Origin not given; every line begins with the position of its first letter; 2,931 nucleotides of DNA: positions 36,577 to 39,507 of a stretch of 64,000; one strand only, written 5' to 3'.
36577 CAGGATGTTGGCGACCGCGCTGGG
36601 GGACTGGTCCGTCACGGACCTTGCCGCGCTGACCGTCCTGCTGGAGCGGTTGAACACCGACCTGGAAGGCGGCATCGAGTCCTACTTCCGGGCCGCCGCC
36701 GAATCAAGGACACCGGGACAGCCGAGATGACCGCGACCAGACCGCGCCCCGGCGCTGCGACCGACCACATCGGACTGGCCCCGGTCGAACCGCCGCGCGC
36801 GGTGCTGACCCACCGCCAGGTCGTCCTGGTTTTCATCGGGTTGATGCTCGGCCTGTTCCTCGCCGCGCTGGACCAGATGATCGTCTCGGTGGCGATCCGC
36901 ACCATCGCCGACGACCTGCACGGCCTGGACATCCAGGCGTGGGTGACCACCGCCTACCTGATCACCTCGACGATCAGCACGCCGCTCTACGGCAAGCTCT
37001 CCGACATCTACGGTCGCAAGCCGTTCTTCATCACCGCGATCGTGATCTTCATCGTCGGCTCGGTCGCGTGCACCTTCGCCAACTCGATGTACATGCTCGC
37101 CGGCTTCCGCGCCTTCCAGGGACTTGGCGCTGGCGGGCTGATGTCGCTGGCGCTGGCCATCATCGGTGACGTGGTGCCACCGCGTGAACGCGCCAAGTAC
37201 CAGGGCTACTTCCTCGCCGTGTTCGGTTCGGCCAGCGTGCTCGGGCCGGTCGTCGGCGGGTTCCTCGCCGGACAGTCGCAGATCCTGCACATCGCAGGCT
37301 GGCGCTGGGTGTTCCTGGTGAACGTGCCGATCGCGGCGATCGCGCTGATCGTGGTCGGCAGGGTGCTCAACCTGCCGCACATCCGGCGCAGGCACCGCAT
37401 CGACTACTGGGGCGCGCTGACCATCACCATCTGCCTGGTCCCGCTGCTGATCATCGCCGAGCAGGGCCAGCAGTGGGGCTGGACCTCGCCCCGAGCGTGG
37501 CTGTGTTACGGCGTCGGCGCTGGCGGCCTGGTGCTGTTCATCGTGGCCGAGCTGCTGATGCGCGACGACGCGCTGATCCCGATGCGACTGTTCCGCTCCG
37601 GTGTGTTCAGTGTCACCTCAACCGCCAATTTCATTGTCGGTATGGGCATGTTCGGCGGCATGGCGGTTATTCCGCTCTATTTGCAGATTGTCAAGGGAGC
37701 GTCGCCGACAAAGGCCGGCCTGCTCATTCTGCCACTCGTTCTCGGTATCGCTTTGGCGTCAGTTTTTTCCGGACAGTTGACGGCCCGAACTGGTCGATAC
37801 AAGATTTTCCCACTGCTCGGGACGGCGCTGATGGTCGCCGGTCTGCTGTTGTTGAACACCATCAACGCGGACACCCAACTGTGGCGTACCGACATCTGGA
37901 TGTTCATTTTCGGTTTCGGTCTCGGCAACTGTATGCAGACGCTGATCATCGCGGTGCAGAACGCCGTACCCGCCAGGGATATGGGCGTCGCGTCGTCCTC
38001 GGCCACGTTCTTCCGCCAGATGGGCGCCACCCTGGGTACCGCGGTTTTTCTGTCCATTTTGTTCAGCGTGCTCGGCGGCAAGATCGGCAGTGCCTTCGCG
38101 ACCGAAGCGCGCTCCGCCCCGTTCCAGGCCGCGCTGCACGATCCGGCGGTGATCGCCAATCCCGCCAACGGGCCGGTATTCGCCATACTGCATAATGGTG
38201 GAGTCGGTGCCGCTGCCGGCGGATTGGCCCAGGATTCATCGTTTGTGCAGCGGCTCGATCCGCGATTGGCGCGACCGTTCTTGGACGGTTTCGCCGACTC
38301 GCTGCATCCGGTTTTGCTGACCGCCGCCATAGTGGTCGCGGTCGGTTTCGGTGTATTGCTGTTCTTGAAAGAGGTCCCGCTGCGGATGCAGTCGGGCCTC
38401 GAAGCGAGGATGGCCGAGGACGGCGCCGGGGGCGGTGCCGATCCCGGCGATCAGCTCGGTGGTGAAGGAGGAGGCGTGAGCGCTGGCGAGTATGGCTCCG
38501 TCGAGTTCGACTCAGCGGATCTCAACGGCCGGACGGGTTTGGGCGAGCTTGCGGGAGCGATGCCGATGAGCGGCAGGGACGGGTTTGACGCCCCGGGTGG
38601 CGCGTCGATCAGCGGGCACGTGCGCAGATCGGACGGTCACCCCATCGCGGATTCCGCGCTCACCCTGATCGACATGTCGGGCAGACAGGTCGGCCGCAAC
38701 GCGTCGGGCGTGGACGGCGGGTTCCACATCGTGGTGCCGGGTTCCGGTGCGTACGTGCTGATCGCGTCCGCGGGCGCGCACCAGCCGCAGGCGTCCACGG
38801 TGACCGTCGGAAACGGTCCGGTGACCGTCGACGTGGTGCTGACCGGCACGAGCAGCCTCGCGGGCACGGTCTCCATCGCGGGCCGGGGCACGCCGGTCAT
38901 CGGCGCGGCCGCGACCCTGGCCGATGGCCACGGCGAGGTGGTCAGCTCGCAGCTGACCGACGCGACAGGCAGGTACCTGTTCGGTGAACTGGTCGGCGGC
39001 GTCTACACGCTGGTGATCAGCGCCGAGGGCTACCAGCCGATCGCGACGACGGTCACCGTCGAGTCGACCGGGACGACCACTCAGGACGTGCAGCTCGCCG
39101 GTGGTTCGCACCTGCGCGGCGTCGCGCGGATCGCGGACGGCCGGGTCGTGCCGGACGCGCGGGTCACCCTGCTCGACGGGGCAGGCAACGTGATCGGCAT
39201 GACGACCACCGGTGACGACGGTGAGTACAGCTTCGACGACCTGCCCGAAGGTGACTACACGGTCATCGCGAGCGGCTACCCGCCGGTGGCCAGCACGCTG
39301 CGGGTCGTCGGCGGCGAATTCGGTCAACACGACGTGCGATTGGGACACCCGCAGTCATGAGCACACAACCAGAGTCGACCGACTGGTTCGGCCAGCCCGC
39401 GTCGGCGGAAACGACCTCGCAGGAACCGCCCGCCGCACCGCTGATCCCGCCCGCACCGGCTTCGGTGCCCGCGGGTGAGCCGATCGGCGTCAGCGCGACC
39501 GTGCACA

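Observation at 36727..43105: Candidate new efflux architecture: two MFS pumps and a YceI lipocalin sharing seven beta-sandwich repeats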

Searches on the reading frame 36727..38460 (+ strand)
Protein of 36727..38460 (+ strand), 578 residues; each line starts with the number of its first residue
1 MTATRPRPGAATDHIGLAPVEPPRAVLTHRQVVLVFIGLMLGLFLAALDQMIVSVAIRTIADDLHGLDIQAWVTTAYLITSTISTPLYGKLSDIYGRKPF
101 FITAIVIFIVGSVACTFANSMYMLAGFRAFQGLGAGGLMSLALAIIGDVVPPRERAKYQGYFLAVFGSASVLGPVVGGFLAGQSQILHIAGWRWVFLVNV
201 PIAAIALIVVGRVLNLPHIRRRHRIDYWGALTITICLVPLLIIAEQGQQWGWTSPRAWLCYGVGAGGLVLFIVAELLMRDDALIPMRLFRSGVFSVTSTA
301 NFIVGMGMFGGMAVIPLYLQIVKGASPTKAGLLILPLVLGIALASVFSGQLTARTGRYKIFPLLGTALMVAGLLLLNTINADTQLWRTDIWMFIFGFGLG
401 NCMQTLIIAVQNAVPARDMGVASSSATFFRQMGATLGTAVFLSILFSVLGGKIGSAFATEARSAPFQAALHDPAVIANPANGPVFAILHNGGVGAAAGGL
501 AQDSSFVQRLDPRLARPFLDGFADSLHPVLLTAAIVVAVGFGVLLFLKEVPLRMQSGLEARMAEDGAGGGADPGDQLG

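Call 40: search_solved_structures(query=window:36727-38460:+, max_evalue=0.00001)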
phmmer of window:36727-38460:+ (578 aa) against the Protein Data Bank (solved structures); distinct sequences matched with E-value up to 0.00001: 20.
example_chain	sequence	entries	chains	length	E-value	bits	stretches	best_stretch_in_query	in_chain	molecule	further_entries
8zar_J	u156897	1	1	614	1.2e-35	126.6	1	24-442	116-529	Multidrug export protein EmrB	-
8zal_J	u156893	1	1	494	3.9e-35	124.9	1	31-442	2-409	Multidrug export protein EmrB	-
8ufe_A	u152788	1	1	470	7.7e-33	117.3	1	43-456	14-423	Integral membrane efflux protein EfpA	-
9vhd_B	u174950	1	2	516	1.1e-31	113.5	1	38-457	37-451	Putative MFS-type transporter EfpA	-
8ufd_A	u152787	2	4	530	1.1e-28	103.6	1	34-455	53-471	Integral membrane efflux protein EFPA | Efflux pump A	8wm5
8x6x_A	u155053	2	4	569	2.4e-28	102.5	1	34-455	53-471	Uncharacterized MFS-type transporter EfpA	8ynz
9bii_A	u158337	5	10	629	2.8e-26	95.6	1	38-455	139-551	Uncharacterized MFS-type transporter EfpA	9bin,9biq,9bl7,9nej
29om_A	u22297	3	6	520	1.1e-21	80.4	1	34-444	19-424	Antiseptic resistance protein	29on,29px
7y58_A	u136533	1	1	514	1.2e-21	80.4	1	34-444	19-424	Antiseptic resistance protein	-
8pnl_A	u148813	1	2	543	4.3e-19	71.9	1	32-441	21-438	Putative triacylglyceride transporter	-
8tte_A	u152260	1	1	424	7.9e-10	41.3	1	37-186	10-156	Quinolone resistance protein NorA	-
8ttf_A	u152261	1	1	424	7.9e-10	41.3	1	37-186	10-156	Quinolone resistance protein NorA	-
8ttg_A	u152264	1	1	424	7.9e-10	41.3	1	37-186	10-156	Quinolone resistance protein NorA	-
8tth_A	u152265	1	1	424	7.9e-10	41.3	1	37-186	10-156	Quinolone resistance protein NorA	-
7lo7_Z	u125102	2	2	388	9.4e-10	41.1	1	36-185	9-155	Quinolone resistance protein NorA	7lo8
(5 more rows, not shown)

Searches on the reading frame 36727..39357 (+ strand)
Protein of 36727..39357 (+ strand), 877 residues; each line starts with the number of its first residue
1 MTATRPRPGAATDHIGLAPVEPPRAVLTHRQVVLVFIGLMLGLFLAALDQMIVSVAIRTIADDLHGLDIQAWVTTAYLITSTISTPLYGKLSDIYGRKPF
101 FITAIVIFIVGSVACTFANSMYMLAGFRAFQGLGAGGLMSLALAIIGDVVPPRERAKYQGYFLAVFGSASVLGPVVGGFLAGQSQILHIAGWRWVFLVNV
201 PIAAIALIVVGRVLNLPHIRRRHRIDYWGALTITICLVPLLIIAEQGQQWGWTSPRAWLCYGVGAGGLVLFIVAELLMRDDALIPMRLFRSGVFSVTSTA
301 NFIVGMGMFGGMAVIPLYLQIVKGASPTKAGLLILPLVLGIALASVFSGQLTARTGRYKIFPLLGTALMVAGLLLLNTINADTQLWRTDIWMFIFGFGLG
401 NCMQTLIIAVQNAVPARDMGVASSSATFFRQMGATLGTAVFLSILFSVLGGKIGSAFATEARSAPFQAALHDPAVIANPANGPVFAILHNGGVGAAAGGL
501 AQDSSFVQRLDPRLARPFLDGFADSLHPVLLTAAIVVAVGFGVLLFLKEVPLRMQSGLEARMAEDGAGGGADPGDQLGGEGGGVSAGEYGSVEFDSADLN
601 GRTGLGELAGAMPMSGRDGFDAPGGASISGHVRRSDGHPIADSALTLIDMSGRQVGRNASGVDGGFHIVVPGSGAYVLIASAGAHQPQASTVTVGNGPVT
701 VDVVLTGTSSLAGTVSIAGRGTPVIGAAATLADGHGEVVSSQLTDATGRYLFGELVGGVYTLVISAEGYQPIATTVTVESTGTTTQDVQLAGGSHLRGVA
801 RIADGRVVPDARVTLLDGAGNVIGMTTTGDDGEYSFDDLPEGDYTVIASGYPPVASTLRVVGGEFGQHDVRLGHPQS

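Call 7: search_protein_families(library=pfam, proteins=[window:36727-39357:+], max_evalue=0.01)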
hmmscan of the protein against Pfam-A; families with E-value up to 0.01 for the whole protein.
window:36727-39357:+ (877 aa): 13 families
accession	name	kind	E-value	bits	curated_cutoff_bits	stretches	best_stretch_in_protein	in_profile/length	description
PF07690.21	MFS_1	-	3e-53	181.4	33.4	1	39-438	1-347/347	Major Facilitator Superfamily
PF13620.12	CarboxypepD_reg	-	1.1e-33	115.8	32.3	3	710-790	1-81/82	Carboxypeptidase regulatory-like domain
PF00083.30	Sugar_tr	-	5.9e-14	52.2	22.3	1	70-209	48-187/452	Sugar (and other) transporter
PF17210.9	SdrD_B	-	1.4e-13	51.5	29.7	2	807-850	23-66/112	SdrD B-like domain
PF13715.12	CarbopepD_reg_2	-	4.1e-13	49.6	32.2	1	712-790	2-76/88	CarboxypepD_reg-like domain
PF11974.14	bMG3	-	2.8e-10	40.5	34.9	1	799-839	19-59/103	Bacterial alpha-2-macroglobulin MG3 domain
PF17802.7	SpaA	-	2.9e-09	37.4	23.1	1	805-846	13-56/91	Prealbumin-like fold domain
PF06609.19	TRI12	-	1.9e-07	30.4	23.2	1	23-466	33-486/599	Fungal trichothecene efflux pump (TRI12)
PF07210.18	DUF1416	-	6.8e-07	29.6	23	0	783-846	9-70/97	Protein of unknown function (DUF1416)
PF23193.1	NOMO_3rd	-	2.5e-05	24.8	27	0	821-848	57-84/120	NOMO third transthyretin-like domain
PF20608.4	Phage_tube_C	-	0.00023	21.9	24.1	1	727-779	24-79/82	Phage tail tube protein C-terminal domain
PF08308.17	PEGA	-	0.002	18.4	20.8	0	757-790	34-67/71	PEGA domain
PF24421.1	Ig_J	-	0.0065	17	29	0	818-847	53-81/104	Tip attachment protein J, Ig-like domain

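Call 9: find_homologous_proteins(query=window:36727-39357:+, region=560-877)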
Query window:36727-39357:+, residues 560-877 (318 aa): 2924 proteins with E <= 0.001 among 8000 candidates; the best 120 are listed.
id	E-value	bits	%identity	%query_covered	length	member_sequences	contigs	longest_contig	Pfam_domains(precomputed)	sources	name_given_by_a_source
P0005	1.0e-188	645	97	100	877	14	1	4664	PF13715.13,PF11974.15,PF07210.19,PF17802.8,PF23193.2,PF06609.19,PF13620.13,PF00083.31,PF22904.4,PF17210.10,PF07690.22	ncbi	ncbi:MAG TPA: MFS transporter [Pseudonocardiaceae bacterium]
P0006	2.5e-178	610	93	100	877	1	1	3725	PF13715.13,PF11974.15,PF07210.19,PF17802.8,PF23193.2,PF06609.19,PF13620.13,PF00083.31,PF22904.4,PF17210.10,PF07690.22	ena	-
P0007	8.0e-170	583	89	100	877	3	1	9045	PF13715.13,PF11974.15,PF07210.19,PF17802.8,PF23193.2,PF06609.19,PF13620.13,PF00083.31,PF22904.4,PF17210.10,PF07690.22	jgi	jgi:EmrB/QacA subfamily drug resistance transporter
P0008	8.5e-158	543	82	100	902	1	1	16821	PF13347.13,PF07210.19,PF17802.8,PF23193.2,PF13620.13,PF20608.5,PF17210.10,PF07690.22,PF13715.13,PF11974.15,PF06609.19,PF00083.31,PF22904.4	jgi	jgi:EmrB/QacA subfamily drug resistance transporter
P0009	1.5e-157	542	83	100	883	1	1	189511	PF13715.13,PF11974.15,PF07210.19,PF17802.8,PF23193.2,PF06609.19,PF13620.13,PF00083.31,PF22904.4,PF17210.10,PF07690.22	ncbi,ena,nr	ncbi:MAG TPA: MFS transporter [Pseudonocardiaceae bacterium]|nr:MFS transporter [Pseudonocardiaceae 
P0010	3.6e-156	538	86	90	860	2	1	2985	PF13715.13,PF11974.15,PF07210.19,PF17802.8,PF23193.2,PF06609.19,PF13620.13,PF00083.31,PF22904.4,PF17210.10,PF07690.22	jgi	jgi:EmrB/QacA subfamily drug resistance transporter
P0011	7.8e-154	530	83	100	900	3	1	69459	PF07210.19,PF17802.8,PF23193.2,PF13620.13,PF20608.5,PF17210.10,PF07690.22,PF13715.13,PF11974.15,PF06609.19,PF00083.31,PF22904.4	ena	-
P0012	2.9e-153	528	84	100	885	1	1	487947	PF07210.19,PF17802.8,PF23193.2,PF13620.13,PF20608.5,PF17210.10,PF07690.22,PF17936.8,PF13715.13,PF11974.15,PF06609.19,PF00083.31,PF22904.4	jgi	jgi:EmrB/QacA subfamily drug resistance transporter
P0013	3.1e-150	518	83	100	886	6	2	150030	PF13347.13,PF07210.19,PF17802.8,PF23193.2,PF13620.13,PF17210.10,PF07690.22,PF13715.13,PF11974.15,PF06609.19,PF00083.31,PF22904.4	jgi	jgi:EmrB/QacA subfamily drug resistance transporter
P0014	2.7e-149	515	83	90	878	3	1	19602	PF13715.13,PF11974.15,PF07210.19,PF17802.8,PF23193.2,PF06609.19,PF13620.13,PF00083.31,PF22904.4,PF17210.10,PF07690.22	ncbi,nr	ncbi:MAG TPA: MFS transporter [Pseudonocardiaceae bacterium]|nr:MFS transporter [Pseudonocardiaceae 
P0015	1.3e-144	500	80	100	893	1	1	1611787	PF13715.13,PF11974.15,PF07210.19,PF17802.8,PF23193.2,PF06609.19,PF13620.13,PF00083.31,PF22904.4,PF17210.10,PF07690.22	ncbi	-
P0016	7.8e-126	438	71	100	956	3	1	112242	PF07210.19,PF17802.8,PF23193.2,PF13620.13,PF20608.5,PF17210.10,PF07690.22,PF13715.13,PF11974.15,PF06609.19,PF00083.31,PF22904.4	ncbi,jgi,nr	ncbi:MAG TPA: MFS transporter [Pseudonocardiaceae bacterium]|jgi:EmrB/QacA subfamily drug resistance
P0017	6.2e-104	366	62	100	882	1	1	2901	PF13715.13,PF11974.15,PF07210.19,PF17802.8,PF06609.19,PF13620.13,PF00083.31,PF22904.4,PF17210.10,PF07690.22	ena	-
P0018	1.2e-102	362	62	100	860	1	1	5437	PF13715.13,PF11974.15,PF07210.19,PF17802.8,PF23193.2,PF06609.19,PF13620.13,PF00083.31,PF22904.4,PF17210.10,PF07690.22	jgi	jgi:EmrB/QacA subfamily drug resistance transporter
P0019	2.9e-101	357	70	81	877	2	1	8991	PF13715.13,PF11974.15,PF07210.19,PF17802.8,PF06609.19,PF13620.13,PF00083.31,PF22904.4,PF17210.10,PF07690.22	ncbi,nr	ncbi:MAG TPA: MFS transporter [Pseudonocardiaceae bacterium]|nr:MFS transporter [Pseudonocardiaceae 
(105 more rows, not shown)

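Call 50: predict_structure(alignment_id=A3)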
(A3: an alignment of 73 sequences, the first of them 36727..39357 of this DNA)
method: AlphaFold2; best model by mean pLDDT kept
length: 877 residues; sequences in the alignment: 73
mean_pLDDT: 81.5   pTM: 0.64
mean pLDDT of the five models: 81.5, 81.0, 80.4, 79.9, 78.0
residues with pLDDT >= 90: 336; 70-90: 399; 50-70: 62; < 50: 80
segments of 3 or more residues with pLDDT < 50: 1-23, 568-623
pLDDT, mean of each block of 10 residues (from residue 1): 31 37 63 87 88 82 78 86 91 91 96 95 93 93 86 81 84 87 88 92 94 82 85 87 65 79 92 91 89 93 90 84 84 90 91 90 96 95 93 95 88 84 89 88 85 89 91 91 85 64 73 90 93 96 93 67 56 34 28 28 28 31 71 86 93 92 93 93 83 89 81 90 91 85 93 86 86 88 88 78 85 88 89 84 82 73 72 61
secondary structure, 60 per line:
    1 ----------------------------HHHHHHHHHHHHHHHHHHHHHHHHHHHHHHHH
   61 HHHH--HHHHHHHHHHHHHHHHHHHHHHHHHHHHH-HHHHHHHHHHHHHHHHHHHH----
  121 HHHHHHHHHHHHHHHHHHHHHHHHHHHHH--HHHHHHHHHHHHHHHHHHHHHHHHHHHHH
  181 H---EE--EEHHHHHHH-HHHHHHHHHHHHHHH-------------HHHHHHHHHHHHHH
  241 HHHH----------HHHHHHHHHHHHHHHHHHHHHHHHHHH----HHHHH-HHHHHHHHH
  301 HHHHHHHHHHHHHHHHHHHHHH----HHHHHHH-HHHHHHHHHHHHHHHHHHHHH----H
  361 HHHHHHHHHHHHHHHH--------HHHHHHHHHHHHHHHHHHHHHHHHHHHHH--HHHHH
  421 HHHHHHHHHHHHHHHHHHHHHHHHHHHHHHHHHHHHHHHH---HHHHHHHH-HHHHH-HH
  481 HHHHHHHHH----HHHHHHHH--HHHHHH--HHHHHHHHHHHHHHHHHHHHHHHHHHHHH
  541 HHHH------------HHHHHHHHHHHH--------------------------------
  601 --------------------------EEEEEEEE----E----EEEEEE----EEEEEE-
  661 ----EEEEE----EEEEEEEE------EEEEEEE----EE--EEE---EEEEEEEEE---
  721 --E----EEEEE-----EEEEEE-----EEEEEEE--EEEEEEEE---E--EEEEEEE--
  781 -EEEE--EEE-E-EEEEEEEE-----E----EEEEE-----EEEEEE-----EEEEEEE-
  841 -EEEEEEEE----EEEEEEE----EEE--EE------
elements in order (helices of 4 or more, strands of 3 or more residues): H29-64 H67-95 H97-116 H121-149 H152-181 H191-197 H199-213 H227-244 H255-281 H286-290 H292-322 H327-333 H335-355 H360-376 H385-413 H416-460 H464-471 H473-477 H479-489 H494-501 H504-509 H512-544 H557-568 E627-634 E644-649 E654-659 E665-669 E674-681 E688-694 E703-705 E709-717 E728-732 E738-743 E749-755 E758-765 E772-778 E782-785 E788-790 E794-801 E812-816 E822-827 E833-839 E842-849 E854-860 E865-867

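Call 62: search_protein_families(library=ncbifam, proteins=[window:36727-39357:+], max_evalue=0.00001)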
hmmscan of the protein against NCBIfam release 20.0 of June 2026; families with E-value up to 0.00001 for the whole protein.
window:36727-39357:+ (877 aa): 63 families (the best 25 are shown)
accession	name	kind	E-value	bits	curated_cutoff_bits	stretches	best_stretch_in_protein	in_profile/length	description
NF000095.1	tet_MFS_OtrB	exception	1.7e-143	479.1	999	1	25-571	17-555/563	oxytetracycline resistance efflux MFS transporter OtrB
NF000009.1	tet_MFS_Tcr3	exception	5.5e-131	437.6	1000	1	25-474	22-467/512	tetracycline efflux MFS transporter Tcr3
TIGR00711.1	efflux_EmrB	subfamily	1.4e-71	241.8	230.2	1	34-444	2-407/485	DHA2 family efflux MFS transporter permease subunit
NF040895.2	MFS_effux_SdrM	equivalog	1.1e-39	136.8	550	1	33-446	5-404/441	multidrug efflux MFS transporter SdrM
NF000025.1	MFS_efflux_tcmA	exception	4.5e-36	124.7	999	1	37-472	29-461/538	tetracenomycin C efflux MFS transporter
NF000391.1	EmrB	exception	2e-35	122.4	925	1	27-441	4-414/501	multidrug efflux MFS transporter permease subunit EmrB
NF000031.1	MFS_efflux_LmrA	exception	2.1e-30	105.9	850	1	29-452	28-445/484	lincomycin efflux MFS transporter Lmr(A)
NF007799.0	PRK10504.1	subfamily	8.5e-30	104.1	426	1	39-405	15-373/471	multidrug transporter subunit MdtD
NF011571.1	PRK14995.1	subfamily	1.5e-27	96.5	701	1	34-445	7-411/493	SmvA family efflux MFS transporter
NF033896.2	MFS_LfrA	equivalog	3e-24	85.5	825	1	28-445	14-424/504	efflux MFS transporter LfrA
NF012180.1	tet_MFS_43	exception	5.4e-23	81.8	999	1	24-448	11-429/484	tetracycline efflux MFS transporter Tet(43)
TIGR00880.1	2_A_01_02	superfamily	1.6e-21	76.9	131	1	81-214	11-138/141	multidrug resistance protein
NF000060.1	MFS_efflux_LmrB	exception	2.3e-20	72.9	800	1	31-446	14-424/479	lincomycin efflux MFS transporter Lmr(B)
NF040856.1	FexB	exception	2.6e-20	72.7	950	1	33-439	14-414/469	chloramphenicol/florfenicol efflux MFS transporter FexB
NF000218.1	FexA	exception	8.3e-20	70.9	900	1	34-388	21-372/475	chloramphenicol/florfenicol efflux MFS transporter FexA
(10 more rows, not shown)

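Call 69: fold_search(model_id=the predicted structure, library=pdb)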
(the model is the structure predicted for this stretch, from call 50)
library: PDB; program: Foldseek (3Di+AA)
matches with E <= 10: 990; with E <= 0.001: 516
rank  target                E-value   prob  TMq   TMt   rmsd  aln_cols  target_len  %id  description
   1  8zal_J                3.4e-20  1.00  0.49  0.84   5.5       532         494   24  EmrAB-TolC MFS-type tripartite multidrug efflux pump EA (released 2025-04-30)
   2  8ufd_A                4.2e-18  1.00  0.48  0.85   4.6       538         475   23  Multidrug efflux pump MtEfpA bound with inhibitor BRD8000.3 (released 2024-09-11)
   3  8x6x_A                3.2e-17  1.00  0.48  0.85   4.0       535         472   24  Structure of the multidrug efflux pump EfpA from M. tuberculosis complexed with lipids (released 2024-11-27)
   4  8pnl_A                3.5e-17  1.00  0.45  0.78   5.7       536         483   22  Outward-open conformation of a Major Facilitator Superfamily (MFS) transporter MHAS2168, a homologue of Rv1410 from M. (released 2023-10-18)
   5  7y58_A                1.3e-16  1.00  0.49  0.81   5.3       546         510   20  CryoEM structure of QacA (D411N), an antibacterial efflux transporter from Staphylococcus aureus (released 2023-07-12)
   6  8pnl_C                1.4e-16  1.00  0.45  0.77   6.1       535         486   22  Outward-open conformation of a Major Facilitator Superfamily (MFS) transporter MHAS2168, a homologue of Rv1410 from M. (released 2023-10-18)
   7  8ufe                  2.0e-16  1.00  0.46  0.83   4.6       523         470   24  Multidrug efflux pump EfpA from mycobacterium smegmatis (released 2024-09-11)
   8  9bii_A                3.2e-16  1.00  0.47  0.83   4.0       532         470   23  Mycobacterium tuberculosis EFPA antiparallel dimer (released 2025-02-05)
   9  6fwv_B                4.4e-12  1.00  0.14  0.21  12.1       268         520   14  The Bacillus anthracis TIE protein (released 2018-08-08)
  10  6fwv_A                6.3e-12  1.00  0.14  0.20  12.0       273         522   16  The Bacillus anthracis TIE protein (released 2018-08-08)
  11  7d5q_B                7.1e-12  1.00  0.39  0.77   5.3       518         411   17  Structure of NorC transporter (K398A mutant) in an outward-open conformation in complex with a single-chain Indian cam (released 2021-06-09)
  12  7d5q_A                1.4e-11  1.00  0.38  0.77   5.2       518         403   16  Structure of NorC transporter (K398A mutant) in an outward-open conformation in complex with a single-chain Indian cam (released 2021-06-09)
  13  6e9c                  3.0e-11  1.00  0.40  0.68   8.2       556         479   15  Selenomethionine Derivative Structure of A Bacterial Homolog to Human Lysosomal Transporter, Spinster (released 2019-08-14)
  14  7d5p_A                6.7e-11  1.00  0.39  0.78   5.4       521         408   17  Structure of NorC transporter in an outward-open conformation in complex with a single-chain Indian camelid antibody (released 2021-06-09)
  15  7d5p_B                7.5e-11  1.00  0.39  0.78   5.3       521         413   18  Structure of NorC transporter in an outward-open conformation in complex with a single-chain Indian camelid antibody (released 2021-06-09)
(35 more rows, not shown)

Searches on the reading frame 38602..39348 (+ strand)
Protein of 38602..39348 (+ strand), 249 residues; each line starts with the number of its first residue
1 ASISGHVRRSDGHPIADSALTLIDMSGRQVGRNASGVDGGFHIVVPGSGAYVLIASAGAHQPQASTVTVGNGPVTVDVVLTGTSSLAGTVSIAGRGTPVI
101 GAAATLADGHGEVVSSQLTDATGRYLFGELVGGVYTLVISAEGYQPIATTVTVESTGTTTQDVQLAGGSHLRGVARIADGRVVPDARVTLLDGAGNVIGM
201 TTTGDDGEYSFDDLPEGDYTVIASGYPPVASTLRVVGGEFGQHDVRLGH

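Call 38: search_solved_structures(query=window:38602-39348:+, max_evalue=0.01)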
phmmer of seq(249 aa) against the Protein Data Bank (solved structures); distinct sequences matched with E-value up to 0.01: 2.
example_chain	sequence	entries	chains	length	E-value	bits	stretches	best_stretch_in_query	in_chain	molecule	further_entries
10ps_A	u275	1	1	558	3.6e-08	36.8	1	100-149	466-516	Serine-aspartate repeat-containing protein D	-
9c7v_B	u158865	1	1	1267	0.0032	20.6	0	200-223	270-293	BOS complex subunit NOMO2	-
